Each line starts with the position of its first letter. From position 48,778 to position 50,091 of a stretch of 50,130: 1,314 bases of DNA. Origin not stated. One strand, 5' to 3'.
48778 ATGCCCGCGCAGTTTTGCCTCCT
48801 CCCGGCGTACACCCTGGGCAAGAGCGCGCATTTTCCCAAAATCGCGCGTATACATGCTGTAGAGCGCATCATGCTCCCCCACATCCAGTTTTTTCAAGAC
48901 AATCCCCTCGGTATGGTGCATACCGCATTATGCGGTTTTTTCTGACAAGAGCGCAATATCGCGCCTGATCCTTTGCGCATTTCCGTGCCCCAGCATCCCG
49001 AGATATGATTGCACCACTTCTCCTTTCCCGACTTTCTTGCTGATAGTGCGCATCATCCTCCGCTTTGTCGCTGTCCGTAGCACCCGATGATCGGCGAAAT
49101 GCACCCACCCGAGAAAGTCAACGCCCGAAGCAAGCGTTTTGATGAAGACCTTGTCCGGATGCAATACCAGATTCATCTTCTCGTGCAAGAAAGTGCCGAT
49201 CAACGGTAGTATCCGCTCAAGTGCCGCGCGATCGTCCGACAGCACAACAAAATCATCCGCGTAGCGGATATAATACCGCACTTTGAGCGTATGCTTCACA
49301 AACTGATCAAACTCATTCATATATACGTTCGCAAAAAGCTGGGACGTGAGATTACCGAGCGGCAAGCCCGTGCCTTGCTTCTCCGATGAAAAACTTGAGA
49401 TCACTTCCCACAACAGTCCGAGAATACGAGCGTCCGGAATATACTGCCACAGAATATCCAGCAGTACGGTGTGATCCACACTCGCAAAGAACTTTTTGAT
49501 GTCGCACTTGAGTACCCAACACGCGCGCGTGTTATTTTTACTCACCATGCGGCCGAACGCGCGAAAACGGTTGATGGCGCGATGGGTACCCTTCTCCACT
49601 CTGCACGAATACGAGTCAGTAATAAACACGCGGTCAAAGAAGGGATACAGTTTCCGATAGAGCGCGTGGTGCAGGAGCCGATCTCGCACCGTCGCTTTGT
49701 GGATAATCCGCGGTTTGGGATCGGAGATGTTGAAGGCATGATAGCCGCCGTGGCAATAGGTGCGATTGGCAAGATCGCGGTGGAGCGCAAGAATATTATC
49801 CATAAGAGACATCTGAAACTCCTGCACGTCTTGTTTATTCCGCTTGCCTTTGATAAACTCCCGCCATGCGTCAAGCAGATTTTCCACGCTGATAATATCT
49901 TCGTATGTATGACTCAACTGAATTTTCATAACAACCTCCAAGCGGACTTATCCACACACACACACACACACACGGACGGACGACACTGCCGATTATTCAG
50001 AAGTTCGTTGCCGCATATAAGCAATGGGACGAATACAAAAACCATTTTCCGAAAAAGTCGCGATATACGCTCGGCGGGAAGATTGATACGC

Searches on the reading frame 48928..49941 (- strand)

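Call 57: search_protein_families(library=pfam, proteins=[window:48928-49941:-], max_evalue=0.0001)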
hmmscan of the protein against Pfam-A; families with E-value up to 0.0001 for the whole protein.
window:48928-49941:- (337 aa): 1 family
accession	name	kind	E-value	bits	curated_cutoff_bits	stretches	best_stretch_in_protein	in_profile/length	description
PF00078.32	RVT_1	-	3e-23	83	29.6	1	76-279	8-203/205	Reverse transcriptase (RNA-dependent DNA polymerase)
